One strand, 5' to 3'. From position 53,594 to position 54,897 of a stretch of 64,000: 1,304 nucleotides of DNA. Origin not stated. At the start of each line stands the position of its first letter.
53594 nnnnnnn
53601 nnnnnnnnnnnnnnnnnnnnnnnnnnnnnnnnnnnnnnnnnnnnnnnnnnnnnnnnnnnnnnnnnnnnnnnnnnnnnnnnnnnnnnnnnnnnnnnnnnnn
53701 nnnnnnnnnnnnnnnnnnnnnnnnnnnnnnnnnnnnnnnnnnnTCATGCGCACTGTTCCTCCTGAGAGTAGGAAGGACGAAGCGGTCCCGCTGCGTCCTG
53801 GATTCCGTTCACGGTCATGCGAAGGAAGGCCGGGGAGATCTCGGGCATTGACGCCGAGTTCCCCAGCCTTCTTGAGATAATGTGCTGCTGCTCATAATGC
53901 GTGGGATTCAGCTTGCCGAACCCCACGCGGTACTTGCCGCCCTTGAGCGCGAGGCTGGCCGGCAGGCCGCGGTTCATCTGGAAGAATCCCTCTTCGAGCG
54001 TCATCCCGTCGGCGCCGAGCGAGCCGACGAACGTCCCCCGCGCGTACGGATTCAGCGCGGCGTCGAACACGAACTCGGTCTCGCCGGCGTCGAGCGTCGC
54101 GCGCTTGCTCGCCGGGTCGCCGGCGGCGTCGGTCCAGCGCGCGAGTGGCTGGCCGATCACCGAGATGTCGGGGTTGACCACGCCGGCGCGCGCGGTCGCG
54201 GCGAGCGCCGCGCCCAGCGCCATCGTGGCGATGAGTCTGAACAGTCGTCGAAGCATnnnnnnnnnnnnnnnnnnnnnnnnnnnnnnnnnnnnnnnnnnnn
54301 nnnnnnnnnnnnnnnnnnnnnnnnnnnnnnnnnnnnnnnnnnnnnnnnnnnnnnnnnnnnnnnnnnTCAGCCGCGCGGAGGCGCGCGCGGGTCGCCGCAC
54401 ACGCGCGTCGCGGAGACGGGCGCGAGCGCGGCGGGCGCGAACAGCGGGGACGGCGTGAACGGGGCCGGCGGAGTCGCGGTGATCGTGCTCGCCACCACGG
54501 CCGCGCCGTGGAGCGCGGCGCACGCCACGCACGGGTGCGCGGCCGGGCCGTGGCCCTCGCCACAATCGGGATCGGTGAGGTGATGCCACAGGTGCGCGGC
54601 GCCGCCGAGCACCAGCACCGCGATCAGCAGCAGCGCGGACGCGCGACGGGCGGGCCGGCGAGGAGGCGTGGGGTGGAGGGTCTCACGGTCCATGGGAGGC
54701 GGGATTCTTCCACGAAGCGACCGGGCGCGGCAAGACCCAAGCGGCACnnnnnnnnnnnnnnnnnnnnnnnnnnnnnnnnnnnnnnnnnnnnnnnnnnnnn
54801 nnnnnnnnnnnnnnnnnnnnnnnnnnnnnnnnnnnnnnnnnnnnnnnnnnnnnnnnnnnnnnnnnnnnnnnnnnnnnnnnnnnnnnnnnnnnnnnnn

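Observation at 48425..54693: Metal-uptake island lacking an ATPase and containing a decayed duplicate of its own outer-membrane barrel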

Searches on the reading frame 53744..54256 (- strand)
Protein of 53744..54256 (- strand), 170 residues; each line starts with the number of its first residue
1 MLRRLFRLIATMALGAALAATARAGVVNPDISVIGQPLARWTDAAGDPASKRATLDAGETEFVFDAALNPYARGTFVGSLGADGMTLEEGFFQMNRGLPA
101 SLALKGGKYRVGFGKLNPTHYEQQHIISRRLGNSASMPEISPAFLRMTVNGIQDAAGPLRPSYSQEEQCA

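Call 9: find_homologous_proteins(query=window:53744-54256:-, max_evalue=0.001)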
Query window:53744-54256:- (170 aa): 38 proteins with E <= 0.001 among 755 candidates.
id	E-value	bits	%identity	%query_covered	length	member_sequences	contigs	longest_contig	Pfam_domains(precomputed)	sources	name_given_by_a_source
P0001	2.1e-106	371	100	100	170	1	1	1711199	-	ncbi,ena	-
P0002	2.4e-62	228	70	89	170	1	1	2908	-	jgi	jgi:hypothetical protein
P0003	5.9e-61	223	70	89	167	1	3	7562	-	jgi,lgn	jgi:hypothetical protein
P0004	1.8e-60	222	72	85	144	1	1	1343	-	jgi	-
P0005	2.0e-53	199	64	85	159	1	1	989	-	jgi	jgi:hypothetical protein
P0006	5.7e-48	181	57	89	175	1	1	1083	-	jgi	jgi:hypothetical protein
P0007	6.2e-48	181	55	100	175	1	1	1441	-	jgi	jgi:hypothetical protein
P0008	9.9e-48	180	56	94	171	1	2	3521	-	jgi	jgi:hypothetical protein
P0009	3.0e-47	179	65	71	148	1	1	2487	-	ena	-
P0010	2.4e-45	172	60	84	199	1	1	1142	-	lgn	-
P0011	5.9e-43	165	69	71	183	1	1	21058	-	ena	-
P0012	8.0e-41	158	72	58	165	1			-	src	-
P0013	1.4e-40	157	64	69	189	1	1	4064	-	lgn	-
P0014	1.8e-40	157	54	93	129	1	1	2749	-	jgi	jgi:hypothetical protein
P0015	1.1e-39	154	59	78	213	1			-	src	-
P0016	2.5e-39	153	59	75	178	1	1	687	-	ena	-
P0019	5.3e-37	145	64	74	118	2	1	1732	-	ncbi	-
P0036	6.7e-21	93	53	59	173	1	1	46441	-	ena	-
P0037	4.5e-14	71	70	31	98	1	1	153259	-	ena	-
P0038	1.0e-5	44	68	22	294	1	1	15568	-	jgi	jgi:hypothetical protein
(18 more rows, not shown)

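Call 12: find_encoding_contigs(protein=P0001, flank=10000, max_places=3)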
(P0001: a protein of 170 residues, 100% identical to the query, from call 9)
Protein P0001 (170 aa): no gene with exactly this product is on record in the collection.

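Call 13: find_encoding_contigs(protein=P0003, flank=10000, max_places=4)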
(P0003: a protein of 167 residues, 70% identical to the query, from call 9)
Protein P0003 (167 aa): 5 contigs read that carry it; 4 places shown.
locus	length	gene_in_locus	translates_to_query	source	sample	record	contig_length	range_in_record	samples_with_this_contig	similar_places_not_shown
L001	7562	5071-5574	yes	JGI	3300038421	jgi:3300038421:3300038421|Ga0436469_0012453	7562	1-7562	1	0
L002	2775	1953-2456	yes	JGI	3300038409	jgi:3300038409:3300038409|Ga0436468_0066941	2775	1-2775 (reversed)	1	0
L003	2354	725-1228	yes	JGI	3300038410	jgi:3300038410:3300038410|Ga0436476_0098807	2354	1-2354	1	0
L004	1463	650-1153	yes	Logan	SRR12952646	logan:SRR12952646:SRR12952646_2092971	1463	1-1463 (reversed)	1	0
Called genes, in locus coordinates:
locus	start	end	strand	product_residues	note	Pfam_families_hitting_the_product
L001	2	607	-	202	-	?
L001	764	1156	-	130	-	PF12836:HHH_3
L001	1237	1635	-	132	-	PF12836:HHH_3, PF00633:HHH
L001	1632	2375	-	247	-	-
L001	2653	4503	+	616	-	PF09924:LPG_synthase_C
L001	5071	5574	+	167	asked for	-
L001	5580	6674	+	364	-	PF07642:BBP2 (weak)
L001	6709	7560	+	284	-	?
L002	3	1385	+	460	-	?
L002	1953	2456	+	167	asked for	-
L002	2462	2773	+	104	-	?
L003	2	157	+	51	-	?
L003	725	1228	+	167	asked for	-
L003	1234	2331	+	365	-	PF07642:BBP2 (weak)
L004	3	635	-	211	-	?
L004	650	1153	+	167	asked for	-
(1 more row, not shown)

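Call 17: find_related_loci(query=A1, collection=genome_contigs, flank=10000)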
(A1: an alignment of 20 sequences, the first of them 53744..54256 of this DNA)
Query A1 (170 aa) in genome_contigs; peptide patterns used: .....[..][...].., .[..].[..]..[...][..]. (x = any residue, [..] = any of these).
169 stretches matched a pattern; 122 encode a relative of the query (tblastn E <= 1e-3); the best 80 are kept; 80 distinct loci.
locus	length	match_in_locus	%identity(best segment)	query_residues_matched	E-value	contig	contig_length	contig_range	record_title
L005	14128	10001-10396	59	7-138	3e-46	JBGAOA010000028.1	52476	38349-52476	MAG: Candidatus Eisenbacteria bacterium isolate MAG_AAO_H10.72 AAOH10-72_opera_contig_2637, whole genome shotgun sequenc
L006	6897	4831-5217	61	2-132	9e-46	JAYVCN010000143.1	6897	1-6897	MAG: Candidatus Eisenbacteria bacterium isolate GL32_Down_metabat_69 GL32_Down_metabat_69_142, whole genome shotgun sequ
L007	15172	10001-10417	59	7-139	1e-44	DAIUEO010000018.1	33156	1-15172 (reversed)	MAG TPA_asm: Candidatus Eisenbacteria bacterium isolate CTOTU25980 NODE_279_length_33156_cov_5.110450, whole genome shot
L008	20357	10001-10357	65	2-120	1e-44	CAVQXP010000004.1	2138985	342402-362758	MAG: Candidatus Eisenbacteria bacterium isolate MFD04716.bin.1.114 genome assembly, contig: contig_24372, whole genome s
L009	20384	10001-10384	57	1-129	3e-43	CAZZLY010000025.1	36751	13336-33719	MAG TPA_asm: uncultured bacterium isolate SRP124364_co1_304 genome assembly, contig: NODE_782_length_36751_cov_21.058589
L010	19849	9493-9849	60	19-131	3e-43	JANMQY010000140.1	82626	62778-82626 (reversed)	MAG: Candidatus Eisenbacteria bacterium isolate OTE_51_metabat_109 OTE_51_k141_2085789, whole genome shotgun sequence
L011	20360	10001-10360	63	22-135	3e-43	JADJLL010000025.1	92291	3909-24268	MAG: Candidatus Eisenbacteria bacterium isolate EsbW_18-Q3-R4-48_BAT3C.113 tig00021883-10-918060, whole genome shotgun s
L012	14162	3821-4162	63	7-120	3e-43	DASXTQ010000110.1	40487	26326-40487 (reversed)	MAG TPA_asm: Candidatus Eisenbacteria bacterium isolate SMAG_U4696 k141_1559304, whole genome shotgun sequence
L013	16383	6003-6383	60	20-140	3e-43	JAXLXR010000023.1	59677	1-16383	MAG: Candidatus Eisenbacteria bacterium isolate STL-EIS2 C1.162.fa-23, whole genome shotgun sequence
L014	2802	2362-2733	60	1-120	4e-43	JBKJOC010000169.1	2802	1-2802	MAG: Candidatus Eisenbacteria bacterium isolate ant_bin.394 k117_4641448, whole genome shotgun sequence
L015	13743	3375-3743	59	24-140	7e-43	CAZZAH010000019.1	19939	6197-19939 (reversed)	MAG TPA_asm: uncultured bacterium isolate binchicken_co199_13 genome assembly, contig: NODE_2025_length_19939_cov_6.2388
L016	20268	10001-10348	62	5-120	2e-42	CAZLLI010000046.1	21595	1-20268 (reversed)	MAG TPA_asm: uncultured bacterium isolate SRP173033_co3_72 genome assembly, contig: NODE_2821_length_21595_cov_9.068106,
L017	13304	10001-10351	63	2-120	2e-42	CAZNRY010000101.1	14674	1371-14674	MAG TPA_asm: uncultured bacterium isolate SRP302447_co3_234 genome assembly, contig: NODE_11422_length_14674_cov_6.76127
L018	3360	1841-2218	59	4-129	3e-42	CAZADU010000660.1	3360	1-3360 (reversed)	MAG TPA_asm: uncultured bacterium isolate binchicken_co165_69 genome assembly, contig: k141_760075, whole genome shotgun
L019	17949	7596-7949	62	2-120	5e-42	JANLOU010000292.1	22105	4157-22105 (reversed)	MAG: Candidatus Eisenbacteria bacterium isolate OTE_38_metabat_53 OTE_38_k141_4520177, whole genome shotgun sequence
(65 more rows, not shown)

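Call 73: list_cluster_members(proteins=[P0001, P0039])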
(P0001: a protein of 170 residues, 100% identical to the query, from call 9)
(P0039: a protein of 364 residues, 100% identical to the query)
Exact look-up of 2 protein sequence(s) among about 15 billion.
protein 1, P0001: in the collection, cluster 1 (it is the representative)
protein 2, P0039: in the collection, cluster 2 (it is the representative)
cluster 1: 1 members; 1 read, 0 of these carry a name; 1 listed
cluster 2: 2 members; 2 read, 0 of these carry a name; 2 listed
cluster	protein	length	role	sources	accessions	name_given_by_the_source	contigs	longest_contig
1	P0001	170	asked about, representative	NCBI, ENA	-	-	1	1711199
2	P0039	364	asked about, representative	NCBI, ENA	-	-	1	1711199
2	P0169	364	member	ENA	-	-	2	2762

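Call 86: find_encoding_contigs(protein=P0038, flank=8000, max_places=2)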
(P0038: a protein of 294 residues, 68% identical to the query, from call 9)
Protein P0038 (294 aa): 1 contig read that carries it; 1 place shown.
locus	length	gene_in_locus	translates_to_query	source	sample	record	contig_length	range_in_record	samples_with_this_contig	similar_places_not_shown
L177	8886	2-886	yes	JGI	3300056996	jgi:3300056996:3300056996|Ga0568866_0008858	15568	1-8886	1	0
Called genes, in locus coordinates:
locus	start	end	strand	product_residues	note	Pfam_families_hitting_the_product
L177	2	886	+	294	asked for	?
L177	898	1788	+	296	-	PF01297:ZnuA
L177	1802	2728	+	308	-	PF00950:ABC-3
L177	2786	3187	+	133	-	-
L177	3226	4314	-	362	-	PF04406:TP6A_N, PF20768:Topo_VI_alpha, PF21180:TOP6A-Spo11_Toprim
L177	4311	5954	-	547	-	PF02518:HATPase_c, PF13589:HATPase_c_3, PF09239:Topo-VIb_trans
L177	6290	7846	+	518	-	PF05157:MshEN, PF00437:T2SSE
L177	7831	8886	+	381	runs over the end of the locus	PF00437:T2SSE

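Call 93: find_encoding_contigs(protein=P0010, flank=3000, max_places=1)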
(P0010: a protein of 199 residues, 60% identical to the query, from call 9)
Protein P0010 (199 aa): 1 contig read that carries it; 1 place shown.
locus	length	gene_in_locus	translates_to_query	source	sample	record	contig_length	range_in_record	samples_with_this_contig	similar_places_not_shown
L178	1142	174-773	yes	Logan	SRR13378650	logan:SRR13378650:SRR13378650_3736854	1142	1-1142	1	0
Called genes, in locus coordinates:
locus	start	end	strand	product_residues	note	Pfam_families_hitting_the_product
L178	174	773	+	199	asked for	-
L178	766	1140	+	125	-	?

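Call 94: find_encoding_contigs(protein=P0016, flank=3000, max_places=1)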
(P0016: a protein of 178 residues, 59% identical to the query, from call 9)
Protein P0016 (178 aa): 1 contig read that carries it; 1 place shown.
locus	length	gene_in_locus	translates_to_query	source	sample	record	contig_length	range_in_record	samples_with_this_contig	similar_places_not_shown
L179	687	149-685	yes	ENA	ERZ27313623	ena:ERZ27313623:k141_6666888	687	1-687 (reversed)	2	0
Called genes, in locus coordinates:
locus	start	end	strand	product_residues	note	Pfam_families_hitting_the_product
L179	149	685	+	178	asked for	?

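Call 95: find_encoding_contigs(protein=P0005, flank=3000, max_places=1)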
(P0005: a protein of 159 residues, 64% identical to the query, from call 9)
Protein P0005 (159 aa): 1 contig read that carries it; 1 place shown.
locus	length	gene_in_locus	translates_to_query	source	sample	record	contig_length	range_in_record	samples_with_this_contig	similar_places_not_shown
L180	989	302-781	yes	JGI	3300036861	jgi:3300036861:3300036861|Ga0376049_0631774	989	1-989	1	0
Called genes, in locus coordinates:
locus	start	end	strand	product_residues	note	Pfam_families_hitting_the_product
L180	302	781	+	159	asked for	-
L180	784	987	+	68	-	?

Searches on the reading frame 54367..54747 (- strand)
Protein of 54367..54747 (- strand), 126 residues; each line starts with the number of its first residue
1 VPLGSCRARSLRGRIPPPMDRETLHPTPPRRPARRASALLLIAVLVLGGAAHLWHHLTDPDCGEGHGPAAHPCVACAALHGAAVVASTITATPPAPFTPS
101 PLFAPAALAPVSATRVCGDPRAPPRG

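Call 3: search_protein_families(library=pfam, proteins=[window:54367-54747:-], max_evalue=0.01)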
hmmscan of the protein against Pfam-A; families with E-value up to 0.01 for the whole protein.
window:54367-54747:- (126 aa): 0 families

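Call 35: search_protein_families(library=pfam, proteins=[window:54367-54693:-], max_evalue=10)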
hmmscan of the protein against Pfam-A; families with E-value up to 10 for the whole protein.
window:54367-54693:- (108 aa): 1 family
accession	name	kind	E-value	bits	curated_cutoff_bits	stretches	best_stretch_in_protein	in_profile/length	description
PF19455.4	DUF5993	-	0.06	13.9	27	1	16-42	19-45/50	Family of unknown function (DUF5993)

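Call 36: search_protein_families(library=ncbifam, proteins=[window:54367-54693:-], max_evalue=0.1)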
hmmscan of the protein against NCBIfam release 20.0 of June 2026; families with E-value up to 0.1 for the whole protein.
window:54367-54693:- (108 aa): 0 families
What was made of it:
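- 54367..54693 (-): Resident small membrane protein (108 aa). It has an N-terminal TM helix, an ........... motif, a C-x-x-C-x-x-LH motif and an invariant C-terminal RAPP. It is the first gene of the resident operon. There is no Pfam or NCBIfam family (calls 3, 35, 36).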
